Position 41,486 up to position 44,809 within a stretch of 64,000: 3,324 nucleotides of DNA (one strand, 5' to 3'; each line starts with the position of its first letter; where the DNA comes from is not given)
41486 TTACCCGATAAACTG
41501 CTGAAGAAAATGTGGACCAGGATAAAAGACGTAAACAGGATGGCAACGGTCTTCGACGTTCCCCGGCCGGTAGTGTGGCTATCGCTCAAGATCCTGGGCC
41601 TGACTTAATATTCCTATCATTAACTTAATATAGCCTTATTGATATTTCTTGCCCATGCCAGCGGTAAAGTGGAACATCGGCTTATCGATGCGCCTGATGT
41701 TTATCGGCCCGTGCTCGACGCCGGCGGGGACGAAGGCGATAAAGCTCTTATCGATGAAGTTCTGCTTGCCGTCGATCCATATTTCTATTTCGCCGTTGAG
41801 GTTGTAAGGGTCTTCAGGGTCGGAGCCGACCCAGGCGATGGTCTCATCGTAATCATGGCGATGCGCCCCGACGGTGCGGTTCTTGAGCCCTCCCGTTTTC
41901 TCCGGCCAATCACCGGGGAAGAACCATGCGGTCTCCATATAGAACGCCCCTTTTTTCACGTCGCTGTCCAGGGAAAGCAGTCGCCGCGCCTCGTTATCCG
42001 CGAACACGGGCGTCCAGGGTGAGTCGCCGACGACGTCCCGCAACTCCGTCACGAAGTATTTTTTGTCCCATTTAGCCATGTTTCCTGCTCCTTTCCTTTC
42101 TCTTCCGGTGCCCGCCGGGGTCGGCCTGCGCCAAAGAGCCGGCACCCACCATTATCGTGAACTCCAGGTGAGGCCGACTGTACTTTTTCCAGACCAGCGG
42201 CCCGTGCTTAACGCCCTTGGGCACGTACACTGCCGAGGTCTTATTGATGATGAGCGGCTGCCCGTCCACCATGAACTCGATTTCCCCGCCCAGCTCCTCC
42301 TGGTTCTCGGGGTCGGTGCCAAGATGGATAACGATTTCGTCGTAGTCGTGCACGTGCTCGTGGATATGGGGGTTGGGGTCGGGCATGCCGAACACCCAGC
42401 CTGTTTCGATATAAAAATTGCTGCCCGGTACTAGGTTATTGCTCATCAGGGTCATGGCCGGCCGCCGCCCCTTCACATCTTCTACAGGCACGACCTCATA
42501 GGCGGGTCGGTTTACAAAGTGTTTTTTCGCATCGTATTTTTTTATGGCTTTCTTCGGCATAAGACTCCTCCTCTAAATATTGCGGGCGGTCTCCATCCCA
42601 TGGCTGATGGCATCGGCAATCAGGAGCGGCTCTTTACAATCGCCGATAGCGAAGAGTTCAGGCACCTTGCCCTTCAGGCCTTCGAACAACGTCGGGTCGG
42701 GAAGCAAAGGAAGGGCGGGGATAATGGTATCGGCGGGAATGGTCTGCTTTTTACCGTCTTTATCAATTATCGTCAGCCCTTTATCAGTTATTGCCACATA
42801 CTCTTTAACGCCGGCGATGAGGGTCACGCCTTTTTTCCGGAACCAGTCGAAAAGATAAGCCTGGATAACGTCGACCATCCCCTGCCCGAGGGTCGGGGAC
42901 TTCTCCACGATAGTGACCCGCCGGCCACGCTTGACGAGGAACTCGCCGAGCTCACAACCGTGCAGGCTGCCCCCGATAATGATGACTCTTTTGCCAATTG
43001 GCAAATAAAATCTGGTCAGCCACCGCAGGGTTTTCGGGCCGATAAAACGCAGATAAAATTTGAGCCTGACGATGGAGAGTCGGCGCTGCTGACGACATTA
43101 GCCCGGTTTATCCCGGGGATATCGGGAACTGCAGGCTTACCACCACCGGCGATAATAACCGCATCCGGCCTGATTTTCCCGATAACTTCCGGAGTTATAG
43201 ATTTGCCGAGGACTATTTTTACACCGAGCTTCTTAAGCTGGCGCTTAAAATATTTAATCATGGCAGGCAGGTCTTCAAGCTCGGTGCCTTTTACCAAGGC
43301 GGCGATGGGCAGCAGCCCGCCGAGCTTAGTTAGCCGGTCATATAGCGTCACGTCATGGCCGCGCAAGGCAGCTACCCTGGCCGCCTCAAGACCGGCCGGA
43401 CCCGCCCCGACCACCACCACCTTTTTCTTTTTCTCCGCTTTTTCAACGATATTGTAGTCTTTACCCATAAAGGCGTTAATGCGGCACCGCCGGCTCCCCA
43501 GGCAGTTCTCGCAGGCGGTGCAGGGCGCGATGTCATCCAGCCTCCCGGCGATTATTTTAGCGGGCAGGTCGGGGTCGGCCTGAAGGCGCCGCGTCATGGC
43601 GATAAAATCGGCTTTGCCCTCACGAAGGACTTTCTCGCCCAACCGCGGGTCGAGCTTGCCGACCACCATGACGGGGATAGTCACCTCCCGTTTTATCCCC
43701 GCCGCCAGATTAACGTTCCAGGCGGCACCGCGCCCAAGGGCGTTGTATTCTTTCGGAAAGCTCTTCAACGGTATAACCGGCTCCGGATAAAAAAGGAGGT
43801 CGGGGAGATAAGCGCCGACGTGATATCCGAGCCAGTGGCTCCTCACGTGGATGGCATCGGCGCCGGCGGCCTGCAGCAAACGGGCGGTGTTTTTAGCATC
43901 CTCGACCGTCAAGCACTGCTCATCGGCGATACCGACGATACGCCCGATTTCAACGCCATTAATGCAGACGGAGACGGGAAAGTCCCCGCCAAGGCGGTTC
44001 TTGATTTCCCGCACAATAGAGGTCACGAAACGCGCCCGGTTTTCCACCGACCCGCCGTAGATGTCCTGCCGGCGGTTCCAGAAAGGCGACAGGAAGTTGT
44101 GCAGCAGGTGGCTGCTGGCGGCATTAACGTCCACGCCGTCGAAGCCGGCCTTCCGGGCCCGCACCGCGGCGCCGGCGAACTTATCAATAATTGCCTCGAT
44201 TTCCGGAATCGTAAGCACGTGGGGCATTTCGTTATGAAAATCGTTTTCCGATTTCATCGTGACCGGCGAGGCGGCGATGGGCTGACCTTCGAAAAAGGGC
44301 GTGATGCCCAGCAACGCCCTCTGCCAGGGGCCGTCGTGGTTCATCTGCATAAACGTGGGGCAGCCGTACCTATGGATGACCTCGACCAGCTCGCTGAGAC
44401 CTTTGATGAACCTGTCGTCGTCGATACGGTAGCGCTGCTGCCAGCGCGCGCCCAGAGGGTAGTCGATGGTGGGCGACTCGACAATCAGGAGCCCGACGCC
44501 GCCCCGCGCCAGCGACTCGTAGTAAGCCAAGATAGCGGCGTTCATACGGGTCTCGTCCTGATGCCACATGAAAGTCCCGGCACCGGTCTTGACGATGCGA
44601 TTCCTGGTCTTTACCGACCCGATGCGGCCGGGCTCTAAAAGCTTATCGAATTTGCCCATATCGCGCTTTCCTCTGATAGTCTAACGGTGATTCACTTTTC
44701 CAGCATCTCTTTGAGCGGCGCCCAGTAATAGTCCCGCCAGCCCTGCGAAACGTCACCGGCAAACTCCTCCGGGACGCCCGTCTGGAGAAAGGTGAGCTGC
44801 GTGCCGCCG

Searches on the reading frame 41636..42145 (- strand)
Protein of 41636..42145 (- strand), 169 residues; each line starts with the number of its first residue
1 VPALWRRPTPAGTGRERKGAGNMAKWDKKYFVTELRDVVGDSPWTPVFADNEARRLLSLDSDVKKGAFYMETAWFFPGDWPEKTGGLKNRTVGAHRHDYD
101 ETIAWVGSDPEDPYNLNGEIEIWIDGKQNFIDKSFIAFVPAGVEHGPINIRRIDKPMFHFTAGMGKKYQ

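Call 37: search_protein_families(library=pfam, proteins=[window:41636-42145:-], max_evalue=0.001)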
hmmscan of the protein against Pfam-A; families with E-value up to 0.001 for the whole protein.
window:41636-42145:- (169 aa): 1 family
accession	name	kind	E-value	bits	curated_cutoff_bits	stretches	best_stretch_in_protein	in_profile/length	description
PF07883.17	Cupin_2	-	0.00022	21.3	27.2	0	116-150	25-59/70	Cupin domain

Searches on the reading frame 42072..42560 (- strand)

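Call 37: search_protein_families(library=pfam, proteins=[window:42072-42560:-], max_evalue=0.001)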
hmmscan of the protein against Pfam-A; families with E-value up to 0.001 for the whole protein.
window:42072-42560:- (162 aa): 1 family
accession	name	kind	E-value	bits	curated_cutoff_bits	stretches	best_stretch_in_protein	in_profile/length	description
PF07883.17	Cupin_2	-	0.00023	21.3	27.2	0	91-120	26-55/70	Cupin domain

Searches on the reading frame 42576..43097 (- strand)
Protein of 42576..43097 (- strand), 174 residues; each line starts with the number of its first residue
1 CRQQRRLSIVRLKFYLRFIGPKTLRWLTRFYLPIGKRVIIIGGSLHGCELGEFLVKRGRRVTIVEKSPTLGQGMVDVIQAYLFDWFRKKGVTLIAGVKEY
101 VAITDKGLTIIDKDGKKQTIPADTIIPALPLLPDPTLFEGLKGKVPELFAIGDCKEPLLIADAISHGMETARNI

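Call 44: search_protein_families(library=pfam, proteins=[window:42576-43097:-], max_evalue=0.0001)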
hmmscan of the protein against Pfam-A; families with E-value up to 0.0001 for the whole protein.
window:42576-43097:- (174 aa): 2 families
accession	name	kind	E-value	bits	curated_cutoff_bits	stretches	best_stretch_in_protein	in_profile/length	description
PF07992.20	Pyr_redox_2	-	1.6e-14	54.5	26.1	1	36-163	143-287/291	Pyridine nucleotide-disulphide oxidoreductase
PF00070.33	Pyr_redox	-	1.3e-10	42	22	1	37-96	1-60/82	Pyridine nucleotide-disulphide oxidoreductase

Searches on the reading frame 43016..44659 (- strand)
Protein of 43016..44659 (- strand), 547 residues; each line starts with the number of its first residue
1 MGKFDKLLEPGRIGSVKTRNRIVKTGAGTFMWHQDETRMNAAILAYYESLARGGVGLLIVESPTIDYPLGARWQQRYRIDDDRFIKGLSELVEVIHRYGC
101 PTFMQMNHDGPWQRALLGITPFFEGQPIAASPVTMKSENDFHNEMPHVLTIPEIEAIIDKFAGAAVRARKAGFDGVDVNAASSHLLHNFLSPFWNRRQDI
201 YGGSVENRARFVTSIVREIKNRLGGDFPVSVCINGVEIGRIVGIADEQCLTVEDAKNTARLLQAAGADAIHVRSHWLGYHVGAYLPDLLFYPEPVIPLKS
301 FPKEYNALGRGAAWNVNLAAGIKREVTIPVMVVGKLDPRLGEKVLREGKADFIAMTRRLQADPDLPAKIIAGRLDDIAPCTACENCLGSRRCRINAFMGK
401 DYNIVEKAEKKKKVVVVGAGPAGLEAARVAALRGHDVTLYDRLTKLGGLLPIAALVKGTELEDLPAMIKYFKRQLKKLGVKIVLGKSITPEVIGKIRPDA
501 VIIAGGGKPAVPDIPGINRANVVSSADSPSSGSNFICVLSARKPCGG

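Call 44: search_protein_families(library=pfam, proteins=[window:43016-44659:-], max_evalue=0.0001)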
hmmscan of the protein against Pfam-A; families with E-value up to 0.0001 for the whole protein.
window:43016-44659:- (547 aa): 8 families
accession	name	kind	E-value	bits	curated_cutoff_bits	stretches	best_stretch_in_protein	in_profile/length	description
PF00724.26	Oxidored_FMN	-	2.4e-48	165.6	27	1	6-233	1-225/342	NADH:flavin oxidoreductase / NADH oxidase family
PF07992.20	Pyr_redox_2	-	2.8e-11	43.8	26.1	1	412-520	1-122/291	Pyridine nucleotide-disulphide oxidoreductase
PF13450.12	NAD_binding_8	-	2e-07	31.6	21.9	1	416-450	1-35/68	NAD(P)-binding Rossmann-like domain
PF00070.33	Pyr_redox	-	3e-07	31.3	22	0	413-447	1-35/82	Pyridine nucleotide-disulphide oxidoreductase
PF12831.13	FAD_oxidored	-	2.3e-06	27.6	27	1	414-453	2-41/416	FAD dependent oxidoreductase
PF03486.20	HI0933_like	-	1.1e-05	25.5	50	1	413-448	2-37/244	HI0933-like protein Rossmann domain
PF01266.30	DAO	-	3.2e-05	24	27.9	0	413-442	1-30/353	FAD dependent oxidoreductase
PF01134.28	GIDA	-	9.2e-05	22.1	22.1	0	413-442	1-30/391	Glucose inhibited division protein A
